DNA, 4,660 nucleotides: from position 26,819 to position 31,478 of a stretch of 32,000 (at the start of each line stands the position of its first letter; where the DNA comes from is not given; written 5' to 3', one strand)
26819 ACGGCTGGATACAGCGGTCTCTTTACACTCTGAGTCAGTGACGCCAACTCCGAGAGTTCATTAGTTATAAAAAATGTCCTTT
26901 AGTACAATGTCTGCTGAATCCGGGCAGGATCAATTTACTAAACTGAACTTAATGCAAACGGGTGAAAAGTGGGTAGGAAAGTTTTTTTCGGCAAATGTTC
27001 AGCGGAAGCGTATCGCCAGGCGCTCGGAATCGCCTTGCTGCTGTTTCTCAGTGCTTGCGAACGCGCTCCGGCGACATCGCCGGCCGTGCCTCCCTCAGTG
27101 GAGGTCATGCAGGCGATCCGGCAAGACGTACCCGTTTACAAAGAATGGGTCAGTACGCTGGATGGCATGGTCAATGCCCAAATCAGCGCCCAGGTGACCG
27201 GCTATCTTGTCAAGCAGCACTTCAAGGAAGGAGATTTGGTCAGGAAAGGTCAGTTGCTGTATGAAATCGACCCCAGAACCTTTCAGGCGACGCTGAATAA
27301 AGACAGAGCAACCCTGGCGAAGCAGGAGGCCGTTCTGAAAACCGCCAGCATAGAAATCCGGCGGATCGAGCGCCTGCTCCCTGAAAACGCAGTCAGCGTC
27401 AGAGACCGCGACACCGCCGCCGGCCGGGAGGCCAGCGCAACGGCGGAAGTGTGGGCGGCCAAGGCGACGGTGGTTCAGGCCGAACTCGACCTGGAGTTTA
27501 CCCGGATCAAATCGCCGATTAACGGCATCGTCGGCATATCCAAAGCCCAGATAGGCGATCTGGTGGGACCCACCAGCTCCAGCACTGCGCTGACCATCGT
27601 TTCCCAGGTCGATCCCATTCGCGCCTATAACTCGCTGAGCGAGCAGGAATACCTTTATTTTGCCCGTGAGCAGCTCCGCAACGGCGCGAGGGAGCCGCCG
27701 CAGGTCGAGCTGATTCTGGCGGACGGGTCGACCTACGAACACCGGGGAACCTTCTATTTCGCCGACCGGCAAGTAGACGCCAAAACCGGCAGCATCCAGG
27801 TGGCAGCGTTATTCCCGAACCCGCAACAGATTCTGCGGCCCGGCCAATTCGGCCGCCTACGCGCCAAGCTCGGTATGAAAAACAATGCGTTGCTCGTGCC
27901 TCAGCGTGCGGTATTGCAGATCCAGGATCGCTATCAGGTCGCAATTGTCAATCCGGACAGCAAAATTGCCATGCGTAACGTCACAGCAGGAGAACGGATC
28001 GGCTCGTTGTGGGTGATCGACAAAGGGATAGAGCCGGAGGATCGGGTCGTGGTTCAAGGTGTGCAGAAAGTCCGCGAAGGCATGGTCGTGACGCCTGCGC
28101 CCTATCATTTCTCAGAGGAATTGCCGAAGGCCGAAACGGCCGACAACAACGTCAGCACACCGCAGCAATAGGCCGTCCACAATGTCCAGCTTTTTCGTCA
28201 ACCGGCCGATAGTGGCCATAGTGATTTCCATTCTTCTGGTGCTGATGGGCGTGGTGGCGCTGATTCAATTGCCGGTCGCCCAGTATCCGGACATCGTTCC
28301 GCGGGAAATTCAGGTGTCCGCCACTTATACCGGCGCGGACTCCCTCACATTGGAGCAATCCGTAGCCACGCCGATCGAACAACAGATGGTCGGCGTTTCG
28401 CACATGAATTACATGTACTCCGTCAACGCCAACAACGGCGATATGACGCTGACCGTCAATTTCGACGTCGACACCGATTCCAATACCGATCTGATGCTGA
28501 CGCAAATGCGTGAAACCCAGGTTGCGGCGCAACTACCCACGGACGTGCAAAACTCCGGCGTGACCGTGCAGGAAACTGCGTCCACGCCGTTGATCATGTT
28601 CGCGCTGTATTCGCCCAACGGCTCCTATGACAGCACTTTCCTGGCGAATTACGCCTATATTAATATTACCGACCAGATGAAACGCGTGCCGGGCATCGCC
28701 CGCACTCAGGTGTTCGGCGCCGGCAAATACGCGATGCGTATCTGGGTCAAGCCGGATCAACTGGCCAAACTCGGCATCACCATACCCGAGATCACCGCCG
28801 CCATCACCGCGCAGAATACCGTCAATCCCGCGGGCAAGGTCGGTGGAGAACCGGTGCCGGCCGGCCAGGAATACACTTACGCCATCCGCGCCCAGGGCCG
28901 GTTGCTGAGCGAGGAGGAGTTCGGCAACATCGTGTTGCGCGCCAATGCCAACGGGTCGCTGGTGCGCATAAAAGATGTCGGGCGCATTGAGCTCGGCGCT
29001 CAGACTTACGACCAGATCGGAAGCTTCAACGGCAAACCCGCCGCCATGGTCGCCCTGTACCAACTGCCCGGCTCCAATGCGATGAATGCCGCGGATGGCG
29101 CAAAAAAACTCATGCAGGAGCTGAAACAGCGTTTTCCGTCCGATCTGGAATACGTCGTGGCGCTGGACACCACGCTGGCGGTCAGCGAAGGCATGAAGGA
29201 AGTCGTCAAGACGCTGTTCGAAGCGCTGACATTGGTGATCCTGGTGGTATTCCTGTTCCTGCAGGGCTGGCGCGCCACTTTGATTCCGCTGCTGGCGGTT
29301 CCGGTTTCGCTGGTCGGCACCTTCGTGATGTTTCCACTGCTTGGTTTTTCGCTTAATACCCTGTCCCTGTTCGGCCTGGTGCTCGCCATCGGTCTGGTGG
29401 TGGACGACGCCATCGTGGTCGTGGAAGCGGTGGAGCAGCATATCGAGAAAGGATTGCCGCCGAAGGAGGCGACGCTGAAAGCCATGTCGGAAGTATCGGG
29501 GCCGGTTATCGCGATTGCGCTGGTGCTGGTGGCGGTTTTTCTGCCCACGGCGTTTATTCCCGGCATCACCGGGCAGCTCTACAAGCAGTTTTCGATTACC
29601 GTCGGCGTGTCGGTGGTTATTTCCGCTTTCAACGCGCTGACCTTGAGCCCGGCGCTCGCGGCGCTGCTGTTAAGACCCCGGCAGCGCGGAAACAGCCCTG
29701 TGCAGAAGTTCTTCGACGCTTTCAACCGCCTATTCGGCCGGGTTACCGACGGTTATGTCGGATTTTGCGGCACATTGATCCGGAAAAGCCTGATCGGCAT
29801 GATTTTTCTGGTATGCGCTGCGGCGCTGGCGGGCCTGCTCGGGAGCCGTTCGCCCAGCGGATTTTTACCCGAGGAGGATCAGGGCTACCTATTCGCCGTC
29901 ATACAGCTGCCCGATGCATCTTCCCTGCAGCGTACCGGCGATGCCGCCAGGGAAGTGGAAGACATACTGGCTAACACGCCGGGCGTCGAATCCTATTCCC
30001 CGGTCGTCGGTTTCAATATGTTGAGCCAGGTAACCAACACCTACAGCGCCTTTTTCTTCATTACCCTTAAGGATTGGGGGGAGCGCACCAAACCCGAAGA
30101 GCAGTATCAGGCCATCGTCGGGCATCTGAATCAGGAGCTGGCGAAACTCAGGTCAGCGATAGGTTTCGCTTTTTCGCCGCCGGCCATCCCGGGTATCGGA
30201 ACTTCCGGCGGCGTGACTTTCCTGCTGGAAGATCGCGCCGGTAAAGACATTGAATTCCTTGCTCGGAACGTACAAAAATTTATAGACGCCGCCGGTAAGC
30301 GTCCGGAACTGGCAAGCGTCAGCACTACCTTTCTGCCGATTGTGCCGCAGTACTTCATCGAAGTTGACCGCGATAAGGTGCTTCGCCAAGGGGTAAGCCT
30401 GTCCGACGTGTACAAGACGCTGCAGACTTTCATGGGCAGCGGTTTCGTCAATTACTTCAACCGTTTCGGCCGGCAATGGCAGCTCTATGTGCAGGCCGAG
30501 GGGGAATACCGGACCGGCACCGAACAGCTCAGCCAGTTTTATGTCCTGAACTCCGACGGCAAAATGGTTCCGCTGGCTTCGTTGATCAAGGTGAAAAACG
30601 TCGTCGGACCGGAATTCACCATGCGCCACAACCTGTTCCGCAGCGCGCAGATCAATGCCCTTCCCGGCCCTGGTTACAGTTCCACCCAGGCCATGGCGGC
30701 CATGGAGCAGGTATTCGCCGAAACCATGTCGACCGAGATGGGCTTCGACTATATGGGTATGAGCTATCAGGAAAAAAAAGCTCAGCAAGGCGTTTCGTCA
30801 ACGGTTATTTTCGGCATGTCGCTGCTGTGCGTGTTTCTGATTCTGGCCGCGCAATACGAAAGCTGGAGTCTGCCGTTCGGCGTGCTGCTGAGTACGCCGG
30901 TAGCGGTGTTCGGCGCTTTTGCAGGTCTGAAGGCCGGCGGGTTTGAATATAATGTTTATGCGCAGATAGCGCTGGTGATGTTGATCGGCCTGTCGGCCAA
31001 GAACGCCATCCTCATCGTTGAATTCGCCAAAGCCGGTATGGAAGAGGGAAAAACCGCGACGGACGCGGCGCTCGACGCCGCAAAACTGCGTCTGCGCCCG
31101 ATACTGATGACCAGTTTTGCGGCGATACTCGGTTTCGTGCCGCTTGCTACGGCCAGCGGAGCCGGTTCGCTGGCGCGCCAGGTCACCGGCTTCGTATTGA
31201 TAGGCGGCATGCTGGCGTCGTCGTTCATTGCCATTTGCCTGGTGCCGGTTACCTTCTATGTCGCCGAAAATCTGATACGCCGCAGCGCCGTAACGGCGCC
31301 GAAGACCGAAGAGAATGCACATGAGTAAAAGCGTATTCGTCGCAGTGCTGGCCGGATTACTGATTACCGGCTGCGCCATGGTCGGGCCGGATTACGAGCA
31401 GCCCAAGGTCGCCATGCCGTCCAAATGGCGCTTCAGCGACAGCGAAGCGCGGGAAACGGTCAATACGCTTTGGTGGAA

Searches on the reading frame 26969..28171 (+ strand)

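Call 6: search_protein_families(library=ncbifam, proteins=[window:26969-28171:+], max_evalue=0.1)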
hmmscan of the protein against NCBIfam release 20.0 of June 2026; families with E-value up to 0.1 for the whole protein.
window:26969-28171:+ (400 aa): 24 families
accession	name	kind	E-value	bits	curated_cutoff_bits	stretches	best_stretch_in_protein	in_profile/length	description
TIGR01730.1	RND_mfp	subfamily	7.4e-76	255.2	94.9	1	44-376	1-321/322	efflux RND transporter periplasmic adaptor subunit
NF045904.1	RND-peri-MexE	equivalog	3.4e-67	227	714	1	12-383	5-375/390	multidrug efflux RND transporter periplasmic adaptor subunit MexE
NF007132.1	PRK09578.1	equivalog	6.2e-64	216.2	512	1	18-379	13-378/396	MexX/AxyX family multidrug efflux RND transporter periplasmic adaptor subunit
NF011604.1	PRK15030.1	equivalog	1.6e-62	211.8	765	1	69-374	65-373/397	multidrug efflux RND transporter periplasmic adaptor subunit AcrA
NF033138.2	RND-peri-MexC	equivalog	1.2e-58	199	625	1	21-378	13-373/375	MexC family multidrug efflux RND transporter periplasmic adaptor subunit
NF007362.0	PRK09859.1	equivalog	3e-58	197.8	738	1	26-372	17-367/385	multidrug transporter subunit MdtE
NF008589.1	PRK11556.1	equivalog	4.8e-56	190.3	391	1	40-374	55-385/392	MdtA/MuxA family multidrug efflux RND transporter periplasmic adaptor subunit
NF033834.1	RND_adapt_MexA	exception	7.2e-55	186.6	750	1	16-379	11-363/373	multidrug efflux RND transporter periplasmic adaptor subunit MexA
NF000272.2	OqxA_adapt_sub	exception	2e-53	181.8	835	1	16-374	12-377/391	multidrug efflux RND transporter periplasmic adaptor subunit OqxA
TIGR00999.1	8a0102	subfamily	5e-21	75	319.3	1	88-365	1-267/271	CzcB/NccB family metal efflux transporter periplasmic adaptor subunit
NF008606.0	PRK11578.1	equivalog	1.2e-19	70.7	342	2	61-194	53-200/371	macrolide transporter subunit MacA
NF007785.0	PRK10476.1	equivalog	4.1e-14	52.2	376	2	63-126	39-105/347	multidrug transporter subunit MdtN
TIGR00998.1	8a0101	subfamily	8.1e-14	51.3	390.8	2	59-155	29-123/334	EmrA/EmrK family multidrug efflux transporter periplasmic adaptor subunit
NF007850.1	PRK10559.1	equivalog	1.8e-11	43.7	400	1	71-208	42-178/303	p-hydroxybenzoic acid efflux pump subunit AaeA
NF002939.0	PRK03598.1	equivalog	1.7e-09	37.3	393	2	70-131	45-106/332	secretion protein HlyD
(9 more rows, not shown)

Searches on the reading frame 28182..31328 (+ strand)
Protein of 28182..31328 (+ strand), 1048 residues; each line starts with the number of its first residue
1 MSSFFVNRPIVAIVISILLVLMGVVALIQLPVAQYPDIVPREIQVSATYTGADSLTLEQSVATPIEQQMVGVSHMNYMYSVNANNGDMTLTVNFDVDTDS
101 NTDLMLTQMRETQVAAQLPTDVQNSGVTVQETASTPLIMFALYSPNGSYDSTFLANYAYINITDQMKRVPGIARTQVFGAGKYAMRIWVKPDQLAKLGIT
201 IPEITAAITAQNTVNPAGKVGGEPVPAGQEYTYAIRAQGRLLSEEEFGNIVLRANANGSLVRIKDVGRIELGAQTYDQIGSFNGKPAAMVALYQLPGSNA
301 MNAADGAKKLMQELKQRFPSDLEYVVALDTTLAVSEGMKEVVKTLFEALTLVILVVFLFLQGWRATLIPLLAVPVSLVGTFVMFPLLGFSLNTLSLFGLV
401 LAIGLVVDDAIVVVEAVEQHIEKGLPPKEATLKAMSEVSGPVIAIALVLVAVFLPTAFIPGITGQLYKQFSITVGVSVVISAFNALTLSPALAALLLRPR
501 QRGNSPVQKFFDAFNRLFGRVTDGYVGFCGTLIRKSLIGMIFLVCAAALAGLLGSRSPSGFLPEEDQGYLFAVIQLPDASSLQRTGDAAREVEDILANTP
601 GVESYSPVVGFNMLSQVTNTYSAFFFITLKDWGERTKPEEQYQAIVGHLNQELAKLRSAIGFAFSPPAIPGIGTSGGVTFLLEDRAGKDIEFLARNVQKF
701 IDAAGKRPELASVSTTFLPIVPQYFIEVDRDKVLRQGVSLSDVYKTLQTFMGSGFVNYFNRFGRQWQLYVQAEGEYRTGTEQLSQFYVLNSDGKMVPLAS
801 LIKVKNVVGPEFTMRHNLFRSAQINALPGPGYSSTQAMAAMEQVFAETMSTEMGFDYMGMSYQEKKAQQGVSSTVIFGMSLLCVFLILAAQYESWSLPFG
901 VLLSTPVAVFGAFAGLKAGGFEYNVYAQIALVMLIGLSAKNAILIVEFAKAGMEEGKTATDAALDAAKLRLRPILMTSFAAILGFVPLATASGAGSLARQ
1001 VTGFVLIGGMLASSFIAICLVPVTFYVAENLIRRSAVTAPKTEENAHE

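Call 6: search_protein_families(library=ncbifam, proteins=[window:28182-31328:+], max_evalue=0.1)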
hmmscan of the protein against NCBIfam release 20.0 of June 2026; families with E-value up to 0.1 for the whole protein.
window:28182-31328:+ (1048 aa): 24 families
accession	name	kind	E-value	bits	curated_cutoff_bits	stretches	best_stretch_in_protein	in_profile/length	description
NF000282.2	RND_permease_1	subfamily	0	1241.1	1250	1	2-1028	1-1027/1029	multidrug efflux RND transporter permease subunit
TIGR00915.1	2A0602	subfamily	0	1097.6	940.35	1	1-1045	1-1045/1050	efflux RND transporter permease subunit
NF000037.1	RND_perm_OqxB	exception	1.1e-273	910.8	2200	1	2-1034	4-1040/1050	multidrug efflux RND transporter permease subunit OqxB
NF007842.1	PRK10555.1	equivalog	1.1e-259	864.4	1854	1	1-1027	1-1025/1036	multidrug efflux RND transporter permease AcrD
NF007131.0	PRK09577.1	equivalog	7.1e-254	845.1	1768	1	1-1037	1-1031/1045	multidrug efflux RND transporter permease subunit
NF011706.2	PRK15127.1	equivalog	9.7e-254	844.8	2150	1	1-1030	1-1031/1049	multidrug efflux RND transporter permease subunit AcrB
NF033617.1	RND_permease_2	subfamily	2e-250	833.8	1250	1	2-1026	1-1005/1009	multidrug efflux RND transporter permease subunit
NF007133.0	PRK09579.1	equivalog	9.1e-184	612.8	1763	1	3-1027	5-1001/1017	multidrug efflux RND transporter permease subunit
NF007905.0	PRK10614.1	equivalog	7.8e-152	507.2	1774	1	3-1036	5-1016/1025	multidrug efflux RND transporter permease subunit MdtC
NF007798.0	PRK10503.1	equivalog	6.8e-138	461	1584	1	2-1044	13-1038/1040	MdtB/MuxB family multidrug efflux RND transporter permease subunit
TIGR00914.1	2A0601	subfamily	2.2e-94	317.1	701.45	1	11-1029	15-1036/1051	CusA/CzcA family heavy metal efflux RND transporter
TIGR00921.1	2A067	subfamily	7.2e-15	54.1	351.9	2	338-496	190-346/733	hydrophobe/amphiphile efflux-3 (HAE3) family transporter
TIGR00916.1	2A0604s01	subfamily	2.5e-13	50.2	148.6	2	339-485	88-230/231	SecD/SecF family protein translocase subunit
NF009580.0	PRK13023.1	equivalog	5.6e-11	41.4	1153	2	341-500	294-451/775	protein translocase subunit SecDF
TIGR00833.1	actII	subfamily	1.4e-09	36.9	874.7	1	298-499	128-335/910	MMPL family RND transporter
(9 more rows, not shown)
